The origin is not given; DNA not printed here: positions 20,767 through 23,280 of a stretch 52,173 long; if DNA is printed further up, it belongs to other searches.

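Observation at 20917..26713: Giant tail-fibre-like type-II membrane protein paired with a TM-less VirD4/TraG-like ATPase, 8.7 kb from the VirB4 operon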

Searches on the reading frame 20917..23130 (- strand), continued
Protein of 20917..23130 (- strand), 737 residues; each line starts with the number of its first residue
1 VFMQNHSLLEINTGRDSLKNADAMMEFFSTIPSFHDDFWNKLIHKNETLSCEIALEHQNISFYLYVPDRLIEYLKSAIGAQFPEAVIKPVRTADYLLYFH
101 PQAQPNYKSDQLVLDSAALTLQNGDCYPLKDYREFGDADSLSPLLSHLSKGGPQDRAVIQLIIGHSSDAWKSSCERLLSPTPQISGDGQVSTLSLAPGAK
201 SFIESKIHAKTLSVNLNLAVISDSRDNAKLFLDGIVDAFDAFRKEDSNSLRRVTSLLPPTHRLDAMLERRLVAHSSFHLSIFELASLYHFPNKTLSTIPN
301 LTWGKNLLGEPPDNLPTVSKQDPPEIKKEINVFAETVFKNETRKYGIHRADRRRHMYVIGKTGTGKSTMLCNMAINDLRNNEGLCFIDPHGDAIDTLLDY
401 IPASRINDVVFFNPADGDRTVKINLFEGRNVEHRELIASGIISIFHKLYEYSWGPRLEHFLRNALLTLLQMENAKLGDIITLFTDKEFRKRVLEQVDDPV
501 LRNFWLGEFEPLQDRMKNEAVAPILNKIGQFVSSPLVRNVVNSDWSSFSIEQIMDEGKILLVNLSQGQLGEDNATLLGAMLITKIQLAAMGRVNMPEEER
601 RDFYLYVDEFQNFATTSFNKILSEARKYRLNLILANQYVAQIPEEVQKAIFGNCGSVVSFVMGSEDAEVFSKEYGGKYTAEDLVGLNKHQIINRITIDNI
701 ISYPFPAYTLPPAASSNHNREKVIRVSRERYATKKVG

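Call 12: find_related_loci(query=A1, collection=genome_contigs, flank=10000)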
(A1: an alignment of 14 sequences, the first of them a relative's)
Query A1 (735 aa) in genome_contigs; peptide patterns used: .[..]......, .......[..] (x = any residue, [..] = any of these).
599 stretches matched a pattern (row limit reached: there are more); 594 encode a relative of the query (tblastn E <= 1e-3); the best 80 are kept; 80 distinct loci.
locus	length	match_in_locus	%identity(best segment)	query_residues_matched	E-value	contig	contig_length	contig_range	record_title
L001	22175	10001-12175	72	1-733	0e+0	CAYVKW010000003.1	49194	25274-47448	MAG TPA_asm: uncultured Pseudomonadales bacterium isolate SRP192927_co1_174 genome assembly, contig: NODE_978_length_491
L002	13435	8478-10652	67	1-733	0e+0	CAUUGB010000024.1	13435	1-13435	MAG TPA_asm: uncultured bacterium isolate ERR10228863_bin.19_MetaWRAP_v1.3_MAG genome assembly, contig: ERZ21659590.5579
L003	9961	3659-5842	68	1-733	0e+0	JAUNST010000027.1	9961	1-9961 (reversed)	MAG: bacterium isolate S4R_St_52 NODE_2004_length_9961_cov_5.785786, whole genome shotgun sequence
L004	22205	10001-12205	83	1-734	0e+0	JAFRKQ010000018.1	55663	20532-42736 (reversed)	Bacterium isolate RGIG2556 Goat_Jejunum.Co__c540332, whole genome shotgun sequence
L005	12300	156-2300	56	2-733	0e+0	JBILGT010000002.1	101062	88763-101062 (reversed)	MAG: Limisphaerales bacterium isolate ME2016-09-28_3300042471_group7_bin68 Rohwer_bin1526_scaffold_46_c1, whole genome s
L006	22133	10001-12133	57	1-733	0e+0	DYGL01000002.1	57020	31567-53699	MAG TPA_asm: Candidatus Microgenomatus sp. isolate BE2012_4_39_12 Afr_mines_BE2012_320_length_57020_cov_4_828912, whole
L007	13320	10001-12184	57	4-730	0e+0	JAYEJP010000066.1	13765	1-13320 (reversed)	MAG: Patescibacteria group bacterium isolate MAG160 MAG160_66, whole genome shotgun sequence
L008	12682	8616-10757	56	4-733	0e+0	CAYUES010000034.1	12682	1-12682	MAG TPA_asm: uncultured Pseudomonadales bacterium isolate SRP329715_co2_11 genome assembly, contig: NODE_9202_length_126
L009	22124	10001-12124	56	4-730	0e+0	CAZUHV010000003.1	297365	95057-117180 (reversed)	MAG TPA_asm: uncultured Pseudomonadales bacterium isolate binchicken_co277_32 genome assembly, contig: NODE_70_length_29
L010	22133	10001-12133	56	1-733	0e+0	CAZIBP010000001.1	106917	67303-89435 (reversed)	MAG TPA_asm: uncultured Pseudomonadales bacterium isolate SRP093185_co1_41 genome assembly, contig: NODE_39_length_10691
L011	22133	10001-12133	56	1-733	0e+0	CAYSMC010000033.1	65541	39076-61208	MAG TPA_asm: uncultured Pseudomonadales bacterium isolate SRP067234_co1_86 genome assembly, contig: k99_51088, whole gen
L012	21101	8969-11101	55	4-730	0e+0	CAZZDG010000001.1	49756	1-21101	MAG TPA_asm: uncultured Pseudomonadales bacterium isolate binchicken_co321_113 genome assembly, contig: NODE_192_length_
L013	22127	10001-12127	55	4-730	0e+0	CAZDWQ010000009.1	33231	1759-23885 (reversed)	MAG TPA_asm: uncultured Pseudomonadales bacterium isolate SRP192515_co1_182 genome assembly, contig: NODE_1112_length_33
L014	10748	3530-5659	57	2-733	0e+0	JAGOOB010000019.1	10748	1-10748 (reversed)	Candidatus Woesebacteria bacterium isolate Go_SlDig_bin_357 Go_SlDig_18700_length_10748_cov_8.156388, whole genome shotg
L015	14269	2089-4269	55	4-733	0e+0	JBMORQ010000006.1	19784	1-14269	MAG: Patescibacteria group bacterium isolate Betzabe_MAG184 MAG184_6, whole genome shotgun sequence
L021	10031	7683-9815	46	6-729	0e+0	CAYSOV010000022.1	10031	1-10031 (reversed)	MAG TPA_asm: uncultured Gammaproteobacteria bacterium isolate binchicken_co110_923 genome assembly, contig: NODE_14731_l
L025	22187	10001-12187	42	6-732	0e+0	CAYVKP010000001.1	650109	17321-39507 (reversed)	MAG TPA_asm: uncultured Gammaproteobacteria bacterium isolate SRP200132_co1_547 genome assembly, contig: NODE_2_length_6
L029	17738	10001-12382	39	3-733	2e-158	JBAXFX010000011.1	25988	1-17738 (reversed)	MAG: Candidatus Moraniibacteriota bacterium isolate ELA282 MAG282_11, whole genome shotgun sequence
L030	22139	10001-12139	39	44-733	1e-156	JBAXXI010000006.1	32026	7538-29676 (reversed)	MAG: Candidatus Berkelbacteria bacterium isolate ELA735 MAG735_6, whole genome shotgun sequence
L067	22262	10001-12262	47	36-733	8e-143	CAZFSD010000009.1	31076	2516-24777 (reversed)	MAG TPA_asm: uncultured Candidatus Peribacteria bacterium isolate SRP192515_co2_37 genome assembly, contig: NODE_1049_le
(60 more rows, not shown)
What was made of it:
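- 20917..23124 (-): ATPase gene: 735 aa, made of a DUF8128 N-domain and a VirD4/TrwB-type P-loop motor, with no TM helix. 594 confirmed GTDB species loci, a lower bound (call 12).
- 594 confirmed species-level loci, a lower bound, across CPR classes (call 12).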

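Call 16: search_solved_structures(query=A1, max_evalue=0.01, show_alignments=1)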
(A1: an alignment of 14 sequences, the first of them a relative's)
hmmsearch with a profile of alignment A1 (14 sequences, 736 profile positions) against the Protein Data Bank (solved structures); distinct sequences matched with E-value up to 0.01: 2.
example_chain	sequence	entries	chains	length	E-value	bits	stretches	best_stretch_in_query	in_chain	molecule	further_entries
1gl6_A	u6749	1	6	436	5.4e-06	28.1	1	348-394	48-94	ATPASE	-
1e9r_A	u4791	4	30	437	5.4e-06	28.1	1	348-394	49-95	CONJUGAL TRANSFER PROTEIN TRWB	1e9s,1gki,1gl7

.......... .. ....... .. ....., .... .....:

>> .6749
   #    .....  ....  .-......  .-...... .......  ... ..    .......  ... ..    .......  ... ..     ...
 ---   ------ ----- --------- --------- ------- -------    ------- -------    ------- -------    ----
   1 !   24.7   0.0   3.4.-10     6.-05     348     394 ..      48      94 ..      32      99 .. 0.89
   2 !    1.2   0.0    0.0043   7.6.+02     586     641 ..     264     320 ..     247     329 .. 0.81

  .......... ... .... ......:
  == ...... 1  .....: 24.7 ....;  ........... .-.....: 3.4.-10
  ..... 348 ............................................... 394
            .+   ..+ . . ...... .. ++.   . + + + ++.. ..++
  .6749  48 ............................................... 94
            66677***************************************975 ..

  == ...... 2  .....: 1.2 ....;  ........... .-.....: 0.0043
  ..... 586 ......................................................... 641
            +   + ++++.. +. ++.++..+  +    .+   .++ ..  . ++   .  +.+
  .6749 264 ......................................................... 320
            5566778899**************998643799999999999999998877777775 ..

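Call 17: search_protein_families(library=ncbifam, proteins=[window:20917-23130:-], max_evalue=0.01)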
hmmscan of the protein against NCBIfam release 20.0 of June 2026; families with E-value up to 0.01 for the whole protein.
window:20917-23130:- (737 aa): 9 families
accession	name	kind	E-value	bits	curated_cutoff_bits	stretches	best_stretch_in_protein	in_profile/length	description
NF045973.1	conju_CD1115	equivalog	8.7e-12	44.6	250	2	600-681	290-378/442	VirD4-like conjugal transfer protein, CD1115 family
TIGR03743.1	SXT_TraD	subfamily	1e-07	30.8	366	1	348-425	170-250/636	conjugative transfer system coupling protein TraD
NF053655.1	CedD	equivalog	1.4e-06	27.2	600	1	340-404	208-272/527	DNA-translocating ATPase CedD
NF041447.1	TrbC_conju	equivalog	9.5e-05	21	800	1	342-390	118-166/685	F-type conjugative transfer protein TrbC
NF042943.1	HerA_antiphage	equivalog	0.00026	19.7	800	0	614-692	458-535/566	anti-phage-associated helicase HerA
TIGR03754.1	conj_TOL_TraD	equivalog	0.00059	18.5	647.55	1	344-393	171-220/643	type IV conjugative transfer system coupling protein TraD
NF033849.1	ser_rich_anae_1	subfamily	0.0017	15.7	650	1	615-665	1047-1093/1163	serine-rich protein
NF042944.1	HerA_antiphage_2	equivalog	0.0023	16.8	850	0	615-660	452-493/576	anti-phage-associated helicase HerA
NF045975.1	VirB4_plasma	equivalog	0.0086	13.8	590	0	356-390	518-552/894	Mbov_0397 family ICE element conjugal transfer ATPase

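Call 33: search_protein_families(library=phrogs, proteins=[window:20917-23130:-], max_evalue=0.01)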
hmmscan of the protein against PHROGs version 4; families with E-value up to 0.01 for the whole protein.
window:20917-23130:- (737 aa): 4 families
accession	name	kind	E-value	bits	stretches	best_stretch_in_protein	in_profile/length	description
phrog_5156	-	unknown function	1.1e-57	196.8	2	356-734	414-796/824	-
phrog_7035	-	unknown function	2.1e-14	53.9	2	511-646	394-546/969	-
phrog_2666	-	head and packaging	1.5e-07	31.5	1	347-391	315-359/555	terminase large subunit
phrog_170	-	other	0.0026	18.2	0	329-382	66-119/323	PhoH-like phosphate starvation-inducible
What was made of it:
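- Closest known: TM-less "DUF87 domain-containing protein" of Bacillus subtilis plasmid NRS6116_2. Same: The PHROG 5156 profile matches the ATPase core with E = 1e-57 (call 33).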

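Call 47: search_protein_families(library=pfam, proteins=[L011:6682-9972:+, L025:8038-9936:+, L021:6717-7640:+, L002:6055-8451:+, L029:9839-11131:+, L029:11135-13366:+, L030:9758-12673:+, L067:9788-12322:+], max_evalue=0.01)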
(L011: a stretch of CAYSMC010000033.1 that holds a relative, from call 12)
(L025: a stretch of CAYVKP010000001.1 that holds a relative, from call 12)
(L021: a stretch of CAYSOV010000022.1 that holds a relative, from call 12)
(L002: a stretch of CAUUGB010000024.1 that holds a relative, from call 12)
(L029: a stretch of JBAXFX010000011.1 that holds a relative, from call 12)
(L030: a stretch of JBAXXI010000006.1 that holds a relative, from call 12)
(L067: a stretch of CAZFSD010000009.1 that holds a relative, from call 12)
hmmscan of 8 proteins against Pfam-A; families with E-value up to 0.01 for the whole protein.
L011:6682-9972:+ (1096 aa): 1 family
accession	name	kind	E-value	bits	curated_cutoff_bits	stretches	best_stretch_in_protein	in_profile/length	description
PF13231.12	PMT_2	-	0.005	17.5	26.1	1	87-237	16-160/160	Dolichyl-phosphate-mannose-protein mannosyltransferase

L025:8038-9936:+ (632 aa): 16 families
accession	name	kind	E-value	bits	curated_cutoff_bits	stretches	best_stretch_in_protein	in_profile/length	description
PF01434.24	Peptidase_M41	-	4.2e-62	209.9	29.9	1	431-613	2-191/191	Peptidase family M41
PF00004.35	AAA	-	5e-44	150.4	21.2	1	218-350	1-130/131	ATPase family associated with various cellular activities (AAA)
PF17862.7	AAA_lid_3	-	9.7e-14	51.1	27.2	1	374-417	2-45/45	AAA+ lid domain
PF06480.20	FtsH_ext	-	3e-08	34.3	25.5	1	31-105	2-89/103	FtsH Extracellular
PF07728.20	AAA_5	-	7.6e-07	29.7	22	1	217-336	1-134/139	AAA domain (dynein-related subfamily)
PF13191.12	AAA_16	-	1.8e-05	25.8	32.6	1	210-240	19-49/167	AAA ATPase domain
PF06068.19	TIP49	-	2.7e-05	23.9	23.8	1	214-252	49-89/347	TIP49 P-loop domain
PF13671.12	AAA_33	-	0.00012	22.8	27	0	218-262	2-44/143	AAA domain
PF13401.12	AAA_22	-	0.00041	21.1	27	0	216-245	6-38/130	AAA domain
PF07724.20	AAA_2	-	0.0015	19.1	27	0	218-288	6-89/166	AAA domain (Cdc48 subfamily)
PF05496.18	RuvB_N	-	0.0028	17.9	27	0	214-286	32-96/159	Holliday junction DNA helicase RuvB P-loop domain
PF20720.3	nSTAND3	-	0.0037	17.4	27.2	0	217-346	19-128/155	Novel STAND NTPase 3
PF00158.32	Sigma54_activat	-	0.0042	17.2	20.2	0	211-256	18-66/168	Sigma-54 interaction domain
PF13173.12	AAA_14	-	0.0087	16.5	27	0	217-286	4-74/129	AAA domain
PF00005.33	ABC_tran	-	0.0088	17.1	25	0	218-240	14-36/137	ABC transporter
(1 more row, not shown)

L021:6717-7640:+ (307 aa): 0 families

L002:6055-8451:+ (798 aa): 0 families

L029:9839-11131:+ (430 aa): 0 families

L029:11135-13366:+ (743 aa): 8 families
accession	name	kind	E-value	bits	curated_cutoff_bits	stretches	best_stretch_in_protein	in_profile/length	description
PF23477.1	zf_Tbcl_2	-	2.4e-14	53.1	27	1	616-652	1-37/37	Probable treble clef zinc finger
PF10412.15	TrwB_AAD_bind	-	2.8e-12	46.7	20.5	1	29-342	12-311/387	Type IV secretion-system coupling protein DNA-binding domain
PF12696.13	TraG-D_C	-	5.6e-07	30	22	1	283-349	3-72/126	TraM recognition site of TraD and TraG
PF01935.23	DUF87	-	2.6e-05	24.9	23.2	1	32-76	23-68/220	Helicase HerA, central domain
PF02534.20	T4SS-DNA_transf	-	6.4e-05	22.4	20.1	0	213-341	239-368/468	Type IV secretory system Conjugative DNA transfer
PF13401.12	AAA_22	-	8.4e-05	23.3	27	1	31-77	4-51/130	AAA domain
PF13604.12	AAA_30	-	0.0026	18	27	0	20-89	6-77/191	AAA domain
PF25199.1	nSTAND_NTPase5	-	0.0032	17.8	34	0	27-110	36-121/145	Novel STAND NTPase 5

L030:9758-12673:+ (971 aa): 7 families
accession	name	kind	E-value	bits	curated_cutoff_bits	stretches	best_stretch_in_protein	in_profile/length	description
PF10412.15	TrwB_AAD_bind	-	1.3e-06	28.1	20.5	1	412-476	15-73/387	Type IV secretion-system coupling protein DNA-binding domain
PF01935.23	DUF87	-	0.0001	22.9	23.2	1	414-625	25-203/220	Helicase HerA, central domain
PF02534.20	T4SS-DNA_transf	-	0.00034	20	20.1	0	413-491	45-120/468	Type IV secretory system Conjugative DNA transfer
PF25199.1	nSTAND_NTPase5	-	0.0012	19.1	34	0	412-471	41-101/145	Novel STAND NTPase 5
PF12696.13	TraG-D_C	-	0.0014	19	22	1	663-720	3-65/126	TraM recognition site of TraD and TraG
PF13401.12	AAA_22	-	0.0042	17.8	27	0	411-433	4-26/130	AAA domain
PF13191.12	AAA_16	-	0.0058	17.6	32.6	0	399-460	11-73/167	AAA ATPase domain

L067:9788-12322:+ (844 aa): 7 families
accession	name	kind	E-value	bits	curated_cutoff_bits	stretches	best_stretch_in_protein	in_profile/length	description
PF01935.23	DUF87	-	1.2e-10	42.3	23.2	1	441-656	23-205/220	Helicase HerA, central domain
PF10412.15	TrwB_AAD_bind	-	2.1e-09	37.2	20.5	1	440-780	14-341/387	Type IV secretion-system coupling protein DNA-binding domain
PF12696.13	TraG-D_C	-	8.8e-07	29.3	22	1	692-768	3-85/126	TraM recognition site of TraD and TraG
PF25199.1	nSTAND_NTPase5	-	4.4e-05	23.8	34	1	437-518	37-120/145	Novel STAND NTPase 5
PF13401.12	AAA_22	-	0.0013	19.5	27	0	440-462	4-26/130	AAA domain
PF01580.24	FtsK_SpoIIIE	-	0.0035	17.3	24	1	425-464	25-62/221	FtsK/SpoIIIE family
PF13191.12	AAA_16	-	0.0058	17.6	32.6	0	433-461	16-44/167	AAA ATPase domain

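Call 48: predict_structure(alignment_id=A1)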
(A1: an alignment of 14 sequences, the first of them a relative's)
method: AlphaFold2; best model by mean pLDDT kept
length: 735 residues; sequences in the alignment: 14
mean_pLDDT: 71.3   pTM: 0.46
mean pLDDT of the five models: 71.3, 70.1, 66.9, 66.8, 64.0
residues with pLDDT >= 90: 121; 70-90: 326; 50-70: 153; < 50: 135
segments of 3 or more residues with pLDDT < 50: 32-42, 186-189, 304-308, 351-364, 607-703, 733-735
pLDDT, mean of each block of 10 residues (from residue 1): 81 82 82 42 72 89 86 81 77 85 80 94 92 91 90 92 83 76 49 71 89 94 92 95 92 84 89 90 94 82 48 68 76 62 66 43 55 72 56 79 84 73 63 67 62 78 83 83 89 84 88 83 80 66 74 78 66 70 64 58 52 40 31 26 39 36 40 42 38 41 55 76 81 46
secondary structure, 60 per line:
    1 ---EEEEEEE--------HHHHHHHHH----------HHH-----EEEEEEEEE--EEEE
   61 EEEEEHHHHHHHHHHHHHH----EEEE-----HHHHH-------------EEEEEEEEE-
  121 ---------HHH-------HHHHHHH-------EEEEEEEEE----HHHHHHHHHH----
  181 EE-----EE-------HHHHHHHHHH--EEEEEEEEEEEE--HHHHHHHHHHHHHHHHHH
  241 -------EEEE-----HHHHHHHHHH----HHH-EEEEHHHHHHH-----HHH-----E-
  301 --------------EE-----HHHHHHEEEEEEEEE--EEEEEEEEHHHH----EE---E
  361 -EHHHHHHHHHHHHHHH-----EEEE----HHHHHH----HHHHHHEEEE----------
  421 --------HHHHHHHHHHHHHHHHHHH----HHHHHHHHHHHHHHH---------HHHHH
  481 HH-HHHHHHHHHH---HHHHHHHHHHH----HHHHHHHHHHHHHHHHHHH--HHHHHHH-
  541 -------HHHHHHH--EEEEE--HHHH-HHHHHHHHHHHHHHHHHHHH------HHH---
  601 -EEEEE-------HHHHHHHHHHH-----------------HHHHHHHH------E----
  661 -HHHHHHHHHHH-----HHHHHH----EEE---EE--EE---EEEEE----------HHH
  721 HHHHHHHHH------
elements in order (helices of 4 or more, strands of 3 or more residues): E4-10 H19-27 E46-54 E57-65 H66-79 E84-87 H93-97 E111-119 H140-146 E154-162 H167-176 H197-206 E209-220 H223-240 E248-251 H257-266 E275-278 H279-285 H322-327 E328-336 E339-346 H347-350 H363-377 E383-386 H391-396 H401-406 E407-410 H429-447 H452-466 H476-482 H484-493 H497-507 H512-530 H533-539 H548-554 E557-561 H564-567 H569-588 E602-606 H614-624 H642-649 H662-672 H678-683 E688-690 E703-707 H718-729
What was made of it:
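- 20917..23124 (-): AF2 model (call 48).
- On Type IV coupling protein (VirD4/TrwB/TraG/TraD): The AF2 model shows an all-helical insertion at aa 429-539, with pLDDT about 65-89 (call 48).
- Closest known: VirD4/TrwB/TraG-type type IV coupling proteins. Same: A helical insertion in the nucleotide-binding domain of the model, aa 429-539 (call 48).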
